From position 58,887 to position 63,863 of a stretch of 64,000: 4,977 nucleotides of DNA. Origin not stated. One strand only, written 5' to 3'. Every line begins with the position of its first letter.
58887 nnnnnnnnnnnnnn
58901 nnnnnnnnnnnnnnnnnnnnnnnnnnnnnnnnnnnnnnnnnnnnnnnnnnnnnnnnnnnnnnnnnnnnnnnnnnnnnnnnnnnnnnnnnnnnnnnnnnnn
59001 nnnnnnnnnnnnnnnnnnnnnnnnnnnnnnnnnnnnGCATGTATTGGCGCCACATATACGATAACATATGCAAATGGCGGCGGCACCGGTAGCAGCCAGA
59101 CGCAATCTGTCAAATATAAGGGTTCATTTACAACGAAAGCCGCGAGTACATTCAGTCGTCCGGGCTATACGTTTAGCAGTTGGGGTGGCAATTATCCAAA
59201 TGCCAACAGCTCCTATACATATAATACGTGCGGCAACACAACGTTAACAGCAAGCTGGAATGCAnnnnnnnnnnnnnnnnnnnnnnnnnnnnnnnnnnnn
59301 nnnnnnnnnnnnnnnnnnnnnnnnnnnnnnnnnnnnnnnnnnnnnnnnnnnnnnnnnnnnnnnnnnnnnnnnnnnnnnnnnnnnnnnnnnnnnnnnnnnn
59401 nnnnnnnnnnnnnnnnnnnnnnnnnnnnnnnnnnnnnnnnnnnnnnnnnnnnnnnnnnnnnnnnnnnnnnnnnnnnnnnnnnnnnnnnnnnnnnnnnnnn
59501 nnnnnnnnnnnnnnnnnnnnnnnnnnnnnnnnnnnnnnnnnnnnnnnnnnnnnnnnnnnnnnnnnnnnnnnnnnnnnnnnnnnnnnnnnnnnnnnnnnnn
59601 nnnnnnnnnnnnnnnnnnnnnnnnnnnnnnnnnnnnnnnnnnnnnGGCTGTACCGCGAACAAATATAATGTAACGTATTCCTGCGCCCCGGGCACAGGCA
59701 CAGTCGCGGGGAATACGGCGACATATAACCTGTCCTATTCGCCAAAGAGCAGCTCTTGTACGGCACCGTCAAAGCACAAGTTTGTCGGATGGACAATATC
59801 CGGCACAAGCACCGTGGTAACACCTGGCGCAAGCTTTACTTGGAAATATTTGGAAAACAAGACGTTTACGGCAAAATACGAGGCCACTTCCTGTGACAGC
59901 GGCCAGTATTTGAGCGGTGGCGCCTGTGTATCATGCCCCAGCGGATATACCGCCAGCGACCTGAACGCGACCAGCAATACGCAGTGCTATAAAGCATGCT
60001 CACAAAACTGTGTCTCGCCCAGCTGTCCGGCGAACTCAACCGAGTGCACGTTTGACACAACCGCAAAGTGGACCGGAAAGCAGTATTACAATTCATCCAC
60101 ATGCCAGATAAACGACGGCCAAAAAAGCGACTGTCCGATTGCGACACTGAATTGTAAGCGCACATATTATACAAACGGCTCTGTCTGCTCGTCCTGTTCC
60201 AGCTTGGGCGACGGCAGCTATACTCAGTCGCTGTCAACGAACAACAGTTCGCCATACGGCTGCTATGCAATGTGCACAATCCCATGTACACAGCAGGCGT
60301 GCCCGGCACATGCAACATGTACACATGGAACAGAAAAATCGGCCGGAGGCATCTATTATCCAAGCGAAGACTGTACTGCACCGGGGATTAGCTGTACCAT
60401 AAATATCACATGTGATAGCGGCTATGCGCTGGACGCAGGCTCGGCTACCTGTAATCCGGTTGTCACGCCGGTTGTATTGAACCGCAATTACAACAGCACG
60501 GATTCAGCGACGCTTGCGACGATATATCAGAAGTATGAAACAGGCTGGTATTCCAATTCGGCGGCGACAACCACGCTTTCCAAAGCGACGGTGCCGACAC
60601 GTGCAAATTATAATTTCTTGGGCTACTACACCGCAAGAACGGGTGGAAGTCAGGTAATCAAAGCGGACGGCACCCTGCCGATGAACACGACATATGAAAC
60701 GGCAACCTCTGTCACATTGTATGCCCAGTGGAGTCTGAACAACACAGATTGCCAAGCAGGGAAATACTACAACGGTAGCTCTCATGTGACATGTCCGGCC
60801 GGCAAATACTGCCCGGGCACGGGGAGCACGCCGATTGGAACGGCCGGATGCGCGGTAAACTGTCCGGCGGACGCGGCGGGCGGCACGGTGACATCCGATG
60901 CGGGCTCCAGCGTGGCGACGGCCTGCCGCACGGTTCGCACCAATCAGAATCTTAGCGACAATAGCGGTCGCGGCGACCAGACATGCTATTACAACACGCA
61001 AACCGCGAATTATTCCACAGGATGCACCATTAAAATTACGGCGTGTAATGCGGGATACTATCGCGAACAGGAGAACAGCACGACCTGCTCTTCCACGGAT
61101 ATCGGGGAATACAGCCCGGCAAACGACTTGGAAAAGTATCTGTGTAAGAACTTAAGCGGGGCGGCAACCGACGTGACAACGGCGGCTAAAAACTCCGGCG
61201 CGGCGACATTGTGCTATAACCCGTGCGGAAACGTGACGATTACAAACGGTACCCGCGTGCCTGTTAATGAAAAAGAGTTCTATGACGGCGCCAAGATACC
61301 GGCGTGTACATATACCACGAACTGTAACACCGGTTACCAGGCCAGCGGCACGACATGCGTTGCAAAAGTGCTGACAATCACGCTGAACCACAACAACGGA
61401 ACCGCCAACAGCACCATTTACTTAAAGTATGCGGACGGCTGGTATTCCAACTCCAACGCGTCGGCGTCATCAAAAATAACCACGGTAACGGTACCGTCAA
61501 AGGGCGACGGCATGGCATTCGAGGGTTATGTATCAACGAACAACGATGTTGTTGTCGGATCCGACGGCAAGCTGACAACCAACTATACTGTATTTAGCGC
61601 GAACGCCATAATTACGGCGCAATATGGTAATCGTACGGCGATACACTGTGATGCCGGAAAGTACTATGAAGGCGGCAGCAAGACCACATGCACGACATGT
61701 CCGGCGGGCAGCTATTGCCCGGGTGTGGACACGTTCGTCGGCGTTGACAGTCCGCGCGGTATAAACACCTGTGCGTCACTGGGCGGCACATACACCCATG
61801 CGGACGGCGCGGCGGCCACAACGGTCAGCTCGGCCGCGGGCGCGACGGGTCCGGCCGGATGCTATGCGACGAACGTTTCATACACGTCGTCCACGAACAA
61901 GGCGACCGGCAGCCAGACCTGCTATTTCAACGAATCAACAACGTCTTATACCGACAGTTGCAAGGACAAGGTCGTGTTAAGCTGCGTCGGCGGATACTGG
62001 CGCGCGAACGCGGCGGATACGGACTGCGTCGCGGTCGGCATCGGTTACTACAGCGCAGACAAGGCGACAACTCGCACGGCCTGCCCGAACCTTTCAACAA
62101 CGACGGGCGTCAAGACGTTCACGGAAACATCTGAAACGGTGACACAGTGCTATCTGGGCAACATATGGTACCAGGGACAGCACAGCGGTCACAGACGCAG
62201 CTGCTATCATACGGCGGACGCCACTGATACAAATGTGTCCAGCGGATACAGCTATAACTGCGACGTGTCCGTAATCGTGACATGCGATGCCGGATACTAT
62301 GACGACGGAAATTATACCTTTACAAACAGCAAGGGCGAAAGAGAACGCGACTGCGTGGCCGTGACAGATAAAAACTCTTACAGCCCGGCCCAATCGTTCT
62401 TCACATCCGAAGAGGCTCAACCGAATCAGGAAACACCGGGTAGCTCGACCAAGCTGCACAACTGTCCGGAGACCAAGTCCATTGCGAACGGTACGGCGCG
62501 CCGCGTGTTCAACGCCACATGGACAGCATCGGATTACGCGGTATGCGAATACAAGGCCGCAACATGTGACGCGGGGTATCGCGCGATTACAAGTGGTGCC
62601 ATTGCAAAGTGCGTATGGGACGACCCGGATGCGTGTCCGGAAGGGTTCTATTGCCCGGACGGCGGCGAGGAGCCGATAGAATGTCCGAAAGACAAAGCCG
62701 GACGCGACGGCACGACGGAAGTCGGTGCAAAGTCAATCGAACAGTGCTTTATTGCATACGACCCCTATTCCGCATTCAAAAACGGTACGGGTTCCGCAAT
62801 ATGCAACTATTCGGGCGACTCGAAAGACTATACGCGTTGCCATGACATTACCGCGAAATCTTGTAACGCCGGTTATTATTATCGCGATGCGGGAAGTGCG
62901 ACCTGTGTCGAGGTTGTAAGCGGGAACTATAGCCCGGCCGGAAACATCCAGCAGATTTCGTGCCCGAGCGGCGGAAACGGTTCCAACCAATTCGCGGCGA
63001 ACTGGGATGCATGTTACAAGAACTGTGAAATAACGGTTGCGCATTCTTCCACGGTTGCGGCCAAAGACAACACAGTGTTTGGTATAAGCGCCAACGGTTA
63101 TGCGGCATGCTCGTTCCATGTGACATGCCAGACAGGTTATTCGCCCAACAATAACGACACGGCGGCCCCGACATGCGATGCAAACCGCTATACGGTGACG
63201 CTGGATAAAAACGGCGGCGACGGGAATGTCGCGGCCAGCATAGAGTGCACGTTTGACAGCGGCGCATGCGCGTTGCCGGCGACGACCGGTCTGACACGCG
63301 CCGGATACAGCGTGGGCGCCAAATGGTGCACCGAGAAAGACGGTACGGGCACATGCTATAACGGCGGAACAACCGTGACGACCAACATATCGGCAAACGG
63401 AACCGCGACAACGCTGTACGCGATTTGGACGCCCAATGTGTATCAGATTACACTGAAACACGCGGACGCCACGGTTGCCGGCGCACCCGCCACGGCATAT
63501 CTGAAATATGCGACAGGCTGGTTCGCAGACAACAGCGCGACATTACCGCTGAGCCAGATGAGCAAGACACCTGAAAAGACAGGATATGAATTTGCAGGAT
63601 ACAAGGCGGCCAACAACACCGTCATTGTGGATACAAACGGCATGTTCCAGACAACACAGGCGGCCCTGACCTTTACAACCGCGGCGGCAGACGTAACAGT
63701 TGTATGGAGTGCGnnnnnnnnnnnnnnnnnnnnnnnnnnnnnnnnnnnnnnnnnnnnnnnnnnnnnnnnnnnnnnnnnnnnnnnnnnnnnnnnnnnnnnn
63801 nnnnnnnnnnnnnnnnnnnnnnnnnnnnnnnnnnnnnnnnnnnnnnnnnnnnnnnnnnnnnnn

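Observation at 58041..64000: Giant (more than 1986 aa) Cys-rich mosaic protein missed by the ORF track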

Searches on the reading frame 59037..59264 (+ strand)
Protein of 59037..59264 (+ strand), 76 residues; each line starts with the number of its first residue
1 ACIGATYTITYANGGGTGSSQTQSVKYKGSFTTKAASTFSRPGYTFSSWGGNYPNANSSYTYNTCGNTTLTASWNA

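Call 58: search_protein_families(library=pfam, max_evalue=1, proteins=[window:59037-59264:+])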
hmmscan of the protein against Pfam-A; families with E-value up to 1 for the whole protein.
seq(76 aa): 2 families
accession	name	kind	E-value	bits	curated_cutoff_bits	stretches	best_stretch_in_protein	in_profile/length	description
PF09479.16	Flg_new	-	5.6e-07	30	27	1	7-72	1-64/65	Listeria-Bacteroides repeat domain (List_Bact_rpt)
PF21817.3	CapR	-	0.008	16.8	24.2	1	41-71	11-44/67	CapR homology domain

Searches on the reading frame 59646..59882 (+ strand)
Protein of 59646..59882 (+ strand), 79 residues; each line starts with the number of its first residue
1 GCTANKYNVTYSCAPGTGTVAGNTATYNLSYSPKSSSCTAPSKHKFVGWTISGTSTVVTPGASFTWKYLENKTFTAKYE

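Call 58: search_protein_families(library=pfam, max_evalue=1, proteins=[window:59646-59882:+])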
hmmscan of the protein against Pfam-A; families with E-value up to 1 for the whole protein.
seq(79 aa): 0 families

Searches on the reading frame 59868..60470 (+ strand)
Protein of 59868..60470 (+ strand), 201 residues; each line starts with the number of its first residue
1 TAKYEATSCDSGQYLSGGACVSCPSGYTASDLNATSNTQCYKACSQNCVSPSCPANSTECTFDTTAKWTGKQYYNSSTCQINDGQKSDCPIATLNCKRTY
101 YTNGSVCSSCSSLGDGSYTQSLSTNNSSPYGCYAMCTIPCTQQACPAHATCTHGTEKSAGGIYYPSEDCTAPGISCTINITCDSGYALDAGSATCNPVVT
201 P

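Call 20: search_protein_families(library=pfam, max_evalue=10, proteins=[window:59868-60470:+])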
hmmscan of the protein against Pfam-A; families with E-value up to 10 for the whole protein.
seq(201 aa): 1 family
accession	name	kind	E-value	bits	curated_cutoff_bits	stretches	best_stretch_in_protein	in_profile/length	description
PF12662.13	cEGF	-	0.0025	18.1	26.6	2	181-196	5-20/24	Complement Clr-like EGF-like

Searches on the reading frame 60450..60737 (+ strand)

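Call 58: search_protein_families(library=pfam, max_evalue=1, proteins=[window:60450-60737:+])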
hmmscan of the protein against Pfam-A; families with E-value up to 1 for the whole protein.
seq(96 aa): 1 family
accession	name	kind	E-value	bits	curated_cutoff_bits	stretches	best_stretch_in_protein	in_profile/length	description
PF09479.16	Flg_new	-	0.00017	22.1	27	1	39-93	18-65/65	Listeria-Bacteroides repeat domain (List_Bact_rpt)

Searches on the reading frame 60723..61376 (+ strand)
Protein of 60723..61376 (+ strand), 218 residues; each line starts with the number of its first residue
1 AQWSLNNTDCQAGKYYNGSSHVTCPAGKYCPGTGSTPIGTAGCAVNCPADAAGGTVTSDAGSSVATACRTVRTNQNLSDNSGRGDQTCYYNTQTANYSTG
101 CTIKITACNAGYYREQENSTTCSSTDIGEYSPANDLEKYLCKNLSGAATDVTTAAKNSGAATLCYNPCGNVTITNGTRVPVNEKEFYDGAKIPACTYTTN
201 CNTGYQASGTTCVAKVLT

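Call 20: search_protein_families(library=pfam, max_evalue=10, proteins=[window:60723-61376:+])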
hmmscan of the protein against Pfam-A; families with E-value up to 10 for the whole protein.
seq(218 aa): 1 family
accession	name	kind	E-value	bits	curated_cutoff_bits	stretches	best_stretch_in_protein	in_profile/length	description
PF03546.19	Treacle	-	1.6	8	23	1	32-100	270-343/531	Treacher Collins syndrome protein Treacle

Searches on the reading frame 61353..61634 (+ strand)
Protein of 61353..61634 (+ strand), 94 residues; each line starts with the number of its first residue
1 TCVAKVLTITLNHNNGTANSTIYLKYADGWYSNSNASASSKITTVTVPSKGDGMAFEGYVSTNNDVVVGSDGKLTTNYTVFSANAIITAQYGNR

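Call 58: search_protein_families(library=pfam, max_evalue=1, proteins=[window:61353-61634:+])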
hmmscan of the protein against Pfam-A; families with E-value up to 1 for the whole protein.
seq(94 aa): 1 family
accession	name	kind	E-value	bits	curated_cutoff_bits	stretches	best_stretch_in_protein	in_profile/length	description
PF24269.1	DUF7467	-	0.012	16.8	27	1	8-80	4-78/116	Domain of unknown function (DUF7467)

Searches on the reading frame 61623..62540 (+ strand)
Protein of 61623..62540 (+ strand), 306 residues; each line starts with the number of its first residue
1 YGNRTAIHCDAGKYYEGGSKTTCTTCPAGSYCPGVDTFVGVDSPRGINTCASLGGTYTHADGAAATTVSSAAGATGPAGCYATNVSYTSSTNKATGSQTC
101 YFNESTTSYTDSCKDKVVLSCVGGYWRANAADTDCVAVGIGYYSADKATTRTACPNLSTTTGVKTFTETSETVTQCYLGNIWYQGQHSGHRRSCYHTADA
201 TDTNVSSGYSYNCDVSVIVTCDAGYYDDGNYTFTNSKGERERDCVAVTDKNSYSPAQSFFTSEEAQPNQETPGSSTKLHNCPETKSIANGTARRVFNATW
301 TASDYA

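Call 20: search_protein_families(library=pfam, max_evalue=10, proteins=[window:61623-62540:+])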
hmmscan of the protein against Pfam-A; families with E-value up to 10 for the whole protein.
seq(306 aa): 1 family
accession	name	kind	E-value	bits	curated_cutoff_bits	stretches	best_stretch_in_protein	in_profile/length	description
PF24634.1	DUF7631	-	0.11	13.4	27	1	19-34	2-17/50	Domain of unknown function (DUF7631)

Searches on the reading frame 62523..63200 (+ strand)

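Call 20: search_protein_families(library=pfam, max_evalue=10, proteins=[window:62523-63200:+])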
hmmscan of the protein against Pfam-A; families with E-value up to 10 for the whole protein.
seq(226 aa): 2 families
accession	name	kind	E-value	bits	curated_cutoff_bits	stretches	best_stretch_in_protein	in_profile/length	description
PF23966.1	DUF7294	-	0.14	12.7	27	0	137-168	23-54/66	Domain of unknown function (DUF7294)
PF07699.19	Ephrin_rec_like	-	0.14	12.4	23.1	3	37-75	13-48/48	Tyrosine-protein kinase ephrin type A/B receptor-like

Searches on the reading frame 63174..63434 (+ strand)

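Call 58: search_protein_families(library=pfam, max_evalue=1, proteins=[window:63174-63434:+])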
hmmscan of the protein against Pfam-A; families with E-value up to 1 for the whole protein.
seq(87 aa): 1 family
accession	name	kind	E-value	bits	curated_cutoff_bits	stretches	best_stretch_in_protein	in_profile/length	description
PF09479.16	Flg_new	-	6.6e-06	26.6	27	1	6-83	1-64/65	Listeria-Bacteroides repeat domain (List_Bact_rpt)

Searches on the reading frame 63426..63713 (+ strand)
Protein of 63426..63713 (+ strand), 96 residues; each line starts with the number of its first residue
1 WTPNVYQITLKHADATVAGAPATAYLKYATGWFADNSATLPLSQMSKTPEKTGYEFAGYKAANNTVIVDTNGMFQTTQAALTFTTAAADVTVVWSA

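Call 58: search_protein_families(library=pfam, max_evalue=1, proteins=[window:63426-63713:+])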
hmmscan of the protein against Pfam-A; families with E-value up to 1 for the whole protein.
seq(96 aa): 1 family
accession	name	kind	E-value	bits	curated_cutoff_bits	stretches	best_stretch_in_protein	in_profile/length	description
PF09479.16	Flg_new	-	0.24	12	27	1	41-75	25-55/65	Listeria-Bacteroides repeat domain (List_Bact_rpt)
